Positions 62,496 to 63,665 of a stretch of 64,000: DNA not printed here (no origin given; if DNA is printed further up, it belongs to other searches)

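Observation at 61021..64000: PspA/IM30 operon with three uncharacterised partners, possibly an ESCRT-III-like membrane-remodelling module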

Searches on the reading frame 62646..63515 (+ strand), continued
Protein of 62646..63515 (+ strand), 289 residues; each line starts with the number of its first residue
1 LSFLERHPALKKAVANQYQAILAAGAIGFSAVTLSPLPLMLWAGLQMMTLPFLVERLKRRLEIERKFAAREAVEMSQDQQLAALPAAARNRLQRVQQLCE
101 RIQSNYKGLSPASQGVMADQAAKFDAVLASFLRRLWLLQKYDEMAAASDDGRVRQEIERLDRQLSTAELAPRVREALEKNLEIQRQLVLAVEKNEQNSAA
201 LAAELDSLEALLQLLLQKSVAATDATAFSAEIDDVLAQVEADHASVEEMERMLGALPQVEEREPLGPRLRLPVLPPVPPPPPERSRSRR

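Call 58: search_protein_families(library=ncbifam, proteins=[L001:10867-12618:+, L001:6690-8309:+, L001:2964-4184:+, L001:4201-5421:+, L001:5418-6641:+, L001:15182-16147:-], max_evalue=0.001)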
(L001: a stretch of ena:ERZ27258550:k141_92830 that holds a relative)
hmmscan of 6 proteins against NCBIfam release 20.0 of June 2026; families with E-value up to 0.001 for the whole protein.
L001:10867-12618:+ (583 aa): 9 families
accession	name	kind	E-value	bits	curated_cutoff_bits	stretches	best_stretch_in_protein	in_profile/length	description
TIGR01243.1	CDC48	subfamily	1.1e-23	83.4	802.65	1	324-504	212-389/733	CDC48 family AAA ATPase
TIGR01241.2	FtsH_fam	equivalog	1.6e-20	73.4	600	2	322-530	193-401/598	ATP-dependent zinc metalloprotease FtsH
NF003069.1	PRK03992.1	subfamily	1.3e-17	64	500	1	324-530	165-371/379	proteasome-activating nucleotidase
TIGR01242.2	TIGR01242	subfamily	3.3e-17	62.5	500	1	324-530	148-354/362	proteasome-activating nucleotidase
NF047747.1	PrtsmActNtasePan2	equivalog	3e-14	53.1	700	1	324-528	185-389/397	proteasome-activating nucleotidase Pan2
NF041006.2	cell_div_CdvC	equivalog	2.5e-11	43.1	650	1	290-506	97-317/370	cell division protein CdvC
NF008004.0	PRK10733.1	equivalog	3.7e-11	41.7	1008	1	321-511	182-372/644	ATP-dependent zinc metalloprotease FtsH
NF047748.1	PrtsmActNtasePan1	equivalog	5.7e-11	42.1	750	1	323-528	181-386/405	proteasome-activating nucleotidase Pan1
NF042959.1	IteA_antiphage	equivalog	2.7e-08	33.4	510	1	322-529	123-322/367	anti-phage ATPase IteA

L001:6690-8309:+ (539 aa): 37 families (the best 25 are shown)
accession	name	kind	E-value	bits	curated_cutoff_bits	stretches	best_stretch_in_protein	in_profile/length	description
TIGR03467.1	HpnE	equivalog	7.6e-17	61.7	283.05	2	76-116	1-41/430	hydroxysqualene dehydroxylase HpnE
NF005560.0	PRK07233.1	equivalog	8.2e-14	51.3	252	1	75-345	2-262/435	hypothetical protein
NF008841.0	PRK11883.1-1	equivalog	7.7e-10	38.3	517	1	73-167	3-94/453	protoporphyrinogen oxidase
NF053546.1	violacein_VioA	equivalog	8.2e-10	38.5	600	1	76-148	2-77/411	flavin-dependent violacein biosynthesis tryptophan-2 monooxygenase VioA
TIGR00562.1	proto_IX_ox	equivalog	7.8e-09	34.6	97.85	1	74-151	3-79/470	protoporphyrinogen oxidase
NF009410.0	PRK12771.1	subfamily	1.8e-08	33.4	516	1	72-112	137-177/566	NAD(P)-binding protein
NF045663.1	diclust_near_Sec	equivalog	2.6e-08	32.4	530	1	72-119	105-152/759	pyridine nucleotide-disulfide oxidoreductase/dicluster-binding protein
NF005547.0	PRK07208.1-3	equivalog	6.6e-08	31.7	380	1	73-111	4-42/465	hypothetical protein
NF008845.0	PRK11883.1-5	equivalog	1.1e-07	30.5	560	1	73-149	4-83/468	protoporphyrinogen oxidase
TIGR01317.1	GOGAT_sm_gam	subfamily_domain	1.7e-07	30.5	447.7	1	65-111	137-181/485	glutamate synthase small subunit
TIGR02732.1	zeta_caro_desat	equivalog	2.4e-07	30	622.15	1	76-128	2-52/474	9,9'-di-cis-zeta-carotene desaturase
TIGR01318.1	gltD_gamma_fam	subfamily_domain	5.3e-07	28.6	482.95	1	73-111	141-179/467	glutamate synthase, small subunit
NF005548.0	PRK07208.1-4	equivalog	5.3e-07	28.6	389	1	74-145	4-72/488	hypothetical protein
NF040770.1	hetero_SS_HdrA2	exception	7.8e-07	27.6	1100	1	71-133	137-201/777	CoB-CoM heterodisulfide reductase HdrA2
TIGR02734.1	crtI_fam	subfamily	9.3e-07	27.9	238.1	1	77-116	2-41/504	phytoene desaturase family protein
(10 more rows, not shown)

L001:2964-4184:+ (406 aa): 20 families
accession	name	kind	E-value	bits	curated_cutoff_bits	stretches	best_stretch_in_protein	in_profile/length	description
NF005543.0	PRK07206.1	subfamily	5.8e-20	71.3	302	1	50-300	49-303/416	hypothetical protein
NF002563.0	PRK02186.1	subfamily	1.9e-12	46.3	625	1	90-316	85-307/890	argininosuccinate lyase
NF009403.0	PRK12767.1-2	equivalog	1e-08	34.8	286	1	139-201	135-194/342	carbamoyl phosphate synthase-like protein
NF002378.0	PRK01372.1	subfamily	1.2e-08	34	243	1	112-199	100-187/305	D-alanine--D-alanine ligase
TIGR02068.2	cya_phycin_syn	equivalog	2.5e-08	32.4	850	1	112-198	213-301/862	cyanophycin synthetase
NF009402.0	PRK12767.1-1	equivalog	4.3e-07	29.1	218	1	111-206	114-210/329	carbamoyl phosphate synthase-like protein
NF010623.0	PRK14016.1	subfamily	8.4e-07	27.5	877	1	111-196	213-300/871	cyanophycin synthetase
NF009406.0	PRK12767.1-5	equivalog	2.1e-06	27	271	1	112-200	113-198/327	carbamoyl phosphate synthase-like protein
NF009405.0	PRK12767.1-4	equivalog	2.6e-06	26.7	390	1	112-201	112-195/320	carbamoyl phosphate synthase-like protein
TIGR00768.1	rimK_fam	subfamily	4.5e-06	26.2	143.4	1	112-192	87-171/276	RimK family alpha-L-glutamate ligase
TIGR01205.1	D_ala_D_alaTIGR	subfamily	5e-06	25.7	245.65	1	111-198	105-198/318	D-alanine--D-alanine ligase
TIGR02144.1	LysX_arch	equivalog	6.1e-06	25.5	275.6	1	112-174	87-149/281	lysine biosynthesis protein LysX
NF009404.0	PRK12767.1-3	equivalog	9.4e-06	24.7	316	1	111-196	110-208/344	carbamoyl phosphate synthase-like protein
NF002527.0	PRK01966.1-3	equivalog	1.6e-05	24.3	310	1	111-205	117-215/332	D-alanine--D-alanine ligase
TIGR01161.1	purK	equivalog_domain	5.5e-05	22.6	318.4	1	110-285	96-266/362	5-(carboxyamino)imidazole ribonucleotide synthase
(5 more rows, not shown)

L001:4201-5421:+ (406 aa): 37 families (the best 25 are shown)
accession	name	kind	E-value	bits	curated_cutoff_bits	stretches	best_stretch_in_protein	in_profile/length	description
NF002563.0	PRK02186.1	subfamily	4.2e-24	84.9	625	1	94-324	87-312/890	argininosuccinate lyase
NF005543.0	PRK07206.1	subfamily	6.4e-19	67.9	302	1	107-300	101-299/416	hypothetical protein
NF010623.0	PRK14016.1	subfamily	2e-12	46.1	877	1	113-200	213-300/871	cyanophycin synthetase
TIGR02068.2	cya_phycin_syn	equivalog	2.9e-10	38.8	850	1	113-201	212-300/862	cyanophycin synthetase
TIGR01161.1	purK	equivalog_domain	5.9e-09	35.7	318.4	1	109-289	93-266/362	5-(carboxyamino)imidazole ribonucleotide synthase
NF053745.1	AAntcapLigBacD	equivalog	2.1e-08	33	850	1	88-160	110-182/471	alanine--anticapsin ligase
NF004679.0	PRK06019.1-5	equivalog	3.7e-08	32.6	326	1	110-288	95-267/376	5-(carboxyamino)imidazole ribonucleotide synthase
NF002378.0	PRK01372.1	subfamily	4.1e-08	32.3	243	1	114-202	100-186/305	D-alanine--D-alanine ligase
TIGR00877.1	purD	equivalog_domain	7.4e-08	31.6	288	1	66-205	54-201/425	phosphoribosylamine--glycine ligase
NF006766.0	PRK09288.1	equivalog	8.3e-08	31.4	339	1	115-301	114-297/396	formate-dependent phosphoribosylglycinamide formyltransferase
NF005525.0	PRK07178.1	equivalog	2.4e-07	29.8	768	1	103-183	103-185/471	acetyl-CoA carboxylase biotin carboxylase subunit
NF002528.0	PRK01966.1-4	subfamily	3e-07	29.6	262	1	114-289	141-328/366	D-alanine--D-alanine ligase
TIGR01142.1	purT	equivalog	3.2e-07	29.6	502.15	1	113-308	101-289/380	phosphoribosylglycinamide formyltransferase 2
TIGR02144.1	LysX_arch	equivalog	4.7e-07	29.2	275.6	1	110-178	83-151/281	lysine biosynthesis protein LysX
TIGR00768.1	rimK_fam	subfamily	1.1e-06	28.2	143.4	1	109-186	82-159/276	RimK family alpha-L-glutamate ligase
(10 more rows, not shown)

L001:5418-6641:+ (407 aa): 35 families (the best 25 are shown)
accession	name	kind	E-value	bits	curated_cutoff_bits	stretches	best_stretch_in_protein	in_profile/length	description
NF005543.0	PRK07206.1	subfamily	1e-17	63.9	302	1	78-347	72-354/416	hypothetical protein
NF002563.0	PRK02186.1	subfamily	2.8e-14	52.4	625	1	90-288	84-279/890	argininosuccinate lyase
NF006766.0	PRK09288.1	equivalog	6.5e-12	44.9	339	1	47-291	50-290/396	formate-dependent phosphoribosylglycinamide formyltransferase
TIGR01142.1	purT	equivalog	1.6e-10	40.5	502.15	1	47-294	37-280/380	phosphoribosylglycinamide formyltransferase 2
NF002378.0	PRK01372.1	subfamily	5.6e-10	38.4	243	1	113-200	100-187/305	D-alanine--D-alanine ligase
NF009403.0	PRK12767.1-2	equivalog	6.2e-10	38.8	286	1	126-203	120-195/342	carbamoyl phosphate synthase-like protein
TIGR01205.1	D_ala_D_alaTIGR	subfamily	7e-10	38.4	245.65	1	112-202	105-201/318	D-alanine--D-alanine ligase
TIGR02068.2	cya_phycin_syn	equivalog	1e-09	37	850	1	112-197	212-299/862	cyanophycin synthetase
NF010623.0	PRK14016.1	subfamily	1.1e-09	37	877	1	105-197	207-300/871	cyanophycin synthetase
NF041595.1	dap_A_syn_DdaF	equivalog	2.4e-09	36.5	840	1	78-299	79-305/424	dapdiamide A synthase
TIGR01369.1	CPSaseII_lrg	equivalog_domain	2.8e-09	35.2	1027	1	111-213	667-773/1052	carbamoyl-phosphate synthase (glutamine-hydrolyzing) large subunit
TIGR00768.1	rimK_fam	subfamily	3.3e-09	36.5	143.4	1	112-196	86-174/276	RimK family alpha-L-glutamate ligase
NF009405.0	PRK12767.1-4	equivalog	4e-09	35.9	390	1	112-204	111-197/320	carbamoyl phosphate synthase-like protein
TIGR02144.1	LysX_arch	equivalog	8e-09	35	275.6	1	104-208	77-187/281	lysine biosynthesis protein LysX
NF053745.1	AAntcapLigBacD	equivalog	2.2e-08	32.9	850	1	60-167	83-190/471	alanine--anticapsin ligase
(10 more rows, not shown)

L001:15182-16147:- (321 aa): 13 families
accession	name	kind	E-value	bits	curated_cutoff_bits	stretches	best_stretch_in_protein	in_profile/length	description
TIGR01096.1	3A0103s03R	subfamily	1.4e-23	83.7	256.35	1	19-253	8-250/250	lysine/arginine/ornithine ABC transporter substrate-binding protein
NF008426.0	PRK11260.1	equivalog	3.7e-23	82.1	312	1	14-254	14-261/266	cystine ABC transporter substrate-binding protein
NF007029.0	PRK09495.1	equivalog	9.2e-21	74.7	303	1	31-254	18-244/248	glutamine ABC transporter substrate-binding protein GlnH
NF041765.1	ArtJ_Ecoli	equivalog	4.7e-10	39.5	510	1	53-252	37-240/243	arginine ABC transporter substrate-binding protein ArtJ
TIGR02995.1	ectoine_ehuB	equivalog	5.5e-10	38.9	190.9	1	18-134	13-130/275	ectoine/hydroxyectoine ABC transporter substrate-binding protein EhuB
NF008112.0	PRK10859.1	equivalog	3.5e-09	35.6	354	1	23-162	28-168/483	membrane-bound lytic murein transglycosylase MltF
NF008399.0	PRK11198.1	equivalog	4.7e-09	36.8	134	1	263-320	90-147/149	peptidoglycan-binding protein LysM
NF041764.1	ArtI_Ecoli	equivalog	1.2e-06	28.1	522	1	37-252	20-240/243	arginine ABC transporter substrate-binding protein ArtI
NF011583.0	PRK15007.1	subfamily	1.6e-06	27.6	358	1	36-252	19-240/243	arginine ABC transporter substrate-binding protein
TIGR04262.1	orph_peri_GRRM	subfamily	1.8e-06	27.4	190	1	38-257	1-232/257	extracellular substrate binding-like orphan protein GrrP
NF008885.0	PRK11917.1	equivalog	7.2e-06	25.7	373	1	25-151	25-156/259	bifunctional adhesin/ABC transporter aspartate/glutamate-binding protein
TIGR03871.1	ABC_peri_MoxJ_2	subfamily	0.00024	20.8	212.15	1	40-252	2-227/232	quinoprotein dehydrogenase-associated putative ABC transporter substrate-binding protein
NF033163.1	lipo_LipL71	equivalog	0.00099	18.2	600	0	270-319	408-459/471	lipoprotein LipL71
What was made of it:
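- On Vps4 / CdvC (ESCRT-IV): That is lower than CDC48 (83), FtsH (73) and PAN (64) (call 58).
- Closest known: ESCRT-III / Vps4. Different: It scores 43 bits against the CdvC model (cutoff 650), below its scores for CDC48 (83) and FtsH (73) (call 58).
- Closest known: Two-tier AAA machines of the Cdc48/p97/VAT, AFG2, NSF and Pex1/6 group. Different: Its scores are far below the family cutoffs (83 against 803 bits for CDC48, call 58).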

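Call 59: search_protein_families(library=padloc, proteins=[window:62646-63512:+, L001:10867-12618:+, L001:12679-13722:+], max_evalue=0.01)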
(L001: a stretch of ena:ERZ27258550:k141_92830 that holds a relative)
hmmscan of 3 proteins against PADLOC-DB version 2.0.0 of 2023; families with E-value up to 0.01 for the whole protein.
window:62646-63512:+ (289 aa): 0 families

L001:10867-12618:+ (583 aa): 5 families
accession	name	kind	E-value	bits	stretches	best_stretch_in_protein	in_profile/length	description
PDLC00914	TRIP13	-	1.9e-10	38.7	2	385-535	147-296/302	TRIP13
PDLC02196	IetA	-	1.1e-09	36.3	1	325-535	123-325/374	-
PDLC04232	IetA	-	2.9e-05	21.6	1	328-526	120-315/330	-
PDLC02195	IetA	-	4.4e-05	21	1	327-508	140-313/395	-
PDLC04231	IetA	-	0.0037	15.1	0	326-411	119-205/262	-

L001:12679-13722:+ (347 aa): 0 families

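Call 64: find_encoding_contigs(protein=P0274, flank=6000, max_places=2)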
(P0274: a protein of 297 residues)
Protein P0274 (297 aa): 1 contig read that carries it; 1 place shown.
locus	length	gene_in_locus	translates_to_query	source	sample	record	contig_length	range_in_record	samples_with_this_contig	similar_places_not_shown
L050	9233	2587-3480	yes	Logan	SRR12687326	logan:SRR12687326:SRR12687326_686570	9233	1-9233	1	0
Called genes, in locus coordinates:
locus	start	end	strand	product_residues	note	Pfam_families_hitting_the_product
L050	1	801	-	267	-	?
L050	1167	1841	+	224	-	-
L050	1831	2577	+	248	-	PF04012:PspA_IM30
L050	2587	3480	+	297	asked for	-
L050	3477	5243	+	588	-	PF00004:AAA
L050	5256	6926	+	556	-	PF01266:DAO (weak), PF01593:Amino_oxidase, PF07992:Pyr_redox_2 (faint), PF13450:NAD_binding_8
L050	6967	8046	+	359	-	PF00497:SBP_bac_3, PF01476:LysM (weak)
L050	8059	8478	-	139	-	PF01934:HepT-like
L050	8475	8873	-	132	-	PF01909:NTP_transf_2, PF18765:Polbeta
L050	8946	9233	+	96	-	?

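Call 65: find_encoding_contigs(protein=P0280, flank=6000, max_places=2)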
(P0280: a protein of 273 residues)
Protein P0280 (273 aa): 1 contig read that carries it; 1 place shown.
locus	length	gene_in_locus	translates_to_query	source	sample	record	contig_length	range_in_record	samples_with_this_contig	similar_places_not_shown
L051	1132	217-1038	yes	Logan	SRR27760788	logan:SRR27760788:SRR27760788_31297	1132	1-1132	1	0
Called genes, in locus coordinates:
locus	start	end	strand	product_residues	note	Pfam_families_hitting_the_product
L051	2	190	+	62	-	?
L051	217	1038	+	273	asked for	-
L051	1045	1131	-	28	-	?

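Call 66: find_encoding_contigs(protein=P0289, flank=6000, max_places=2)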
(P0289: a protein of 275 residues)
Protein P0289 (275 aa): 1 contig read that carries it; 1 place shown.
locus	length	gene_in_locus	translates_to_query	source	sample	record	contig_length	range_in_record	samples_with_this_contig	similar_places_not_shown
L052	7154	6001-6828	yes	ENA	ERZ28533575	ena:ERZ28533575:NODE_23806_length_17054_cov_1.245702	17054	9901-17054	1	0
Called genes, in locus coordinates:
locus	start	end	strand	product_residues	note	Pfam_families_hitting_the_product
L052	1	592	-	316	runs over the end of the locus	-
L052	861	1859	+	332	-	PF16884:ADH_N_2, PF00107:ADH_zinc_N, PF13602:ADH_zinc_N_2 (weak)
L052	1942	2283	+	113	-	PF12779:WXXGXW (weak)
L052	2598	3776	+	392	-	PF10009:DUF2252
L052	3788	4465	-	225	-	-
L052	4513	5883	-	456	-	PF13248:Zn_ribbon_3 (weak)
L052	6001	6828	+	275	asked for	-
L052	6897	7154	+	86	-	?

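Call 73: find_related_loci(query=A7, collection=metagenome_contigs, flank=5000)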
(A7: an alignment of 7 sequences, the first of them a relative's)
Query A7 (583 aa) in metagenome_contigs; peptide patterns used: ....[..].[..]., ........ (x = any residue, [..] = any of these).
600 stretches matched a pattern (row limit reached: there are more); 561 encode a relative of the query (tblastn E <= 1e-3); the best 80 are kept; 80 distinct loci.
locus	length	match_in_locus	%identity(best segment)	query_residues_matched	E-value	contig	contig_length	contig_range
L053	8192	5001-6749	93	1-583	0e+0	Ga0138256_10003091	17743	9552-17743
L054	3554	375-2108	90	6-583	0e+0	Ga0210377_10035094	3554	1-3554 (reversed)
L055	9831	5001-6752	77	1-583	0e+0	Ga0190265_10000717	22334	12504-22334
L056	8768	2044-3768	77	9-583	0e+0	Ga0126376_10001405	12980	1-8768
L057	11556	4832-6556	75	9-583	0e+0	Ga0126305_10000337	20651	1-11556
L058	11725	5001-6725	75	9-583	0e+0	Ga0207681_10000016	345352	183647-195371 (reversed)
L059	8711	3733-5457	75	9-583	0e+0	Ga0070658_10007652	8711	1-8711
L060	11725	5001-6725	74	9-583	0e+0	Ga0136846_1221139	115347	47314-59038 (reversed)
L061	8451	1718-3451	74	3-581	0e+0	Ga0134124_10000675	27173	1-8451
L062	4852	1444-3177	75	4-581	0e+0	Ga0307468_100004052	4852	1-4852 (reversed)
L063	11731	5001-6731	74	5-581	0e+0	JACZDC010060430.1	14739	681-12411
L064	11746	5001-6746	72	1-581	0e+0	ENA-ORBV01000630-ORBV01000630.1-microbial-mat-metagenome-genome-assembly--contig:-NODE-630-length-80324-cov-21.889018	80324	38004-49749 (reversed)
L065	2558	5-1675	74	26-581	0e+0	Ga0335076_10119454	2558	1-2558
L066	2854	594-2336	71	1-581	0e+0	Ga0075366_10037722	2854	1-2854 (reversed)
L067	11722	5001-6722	73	8-581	0e+0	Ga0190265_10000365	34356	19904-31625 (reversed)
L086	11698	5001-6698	47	10-577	2e-162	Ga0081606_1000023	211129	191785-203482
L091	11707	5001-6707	45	9-577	8e-162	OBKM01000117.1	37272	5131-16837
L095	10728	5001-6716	45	7-577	4e-160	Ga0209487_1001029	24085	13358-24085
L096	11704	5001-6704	43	10-580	2e-159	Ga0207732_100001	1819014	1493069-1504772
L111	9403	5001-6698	46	8-576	4e-156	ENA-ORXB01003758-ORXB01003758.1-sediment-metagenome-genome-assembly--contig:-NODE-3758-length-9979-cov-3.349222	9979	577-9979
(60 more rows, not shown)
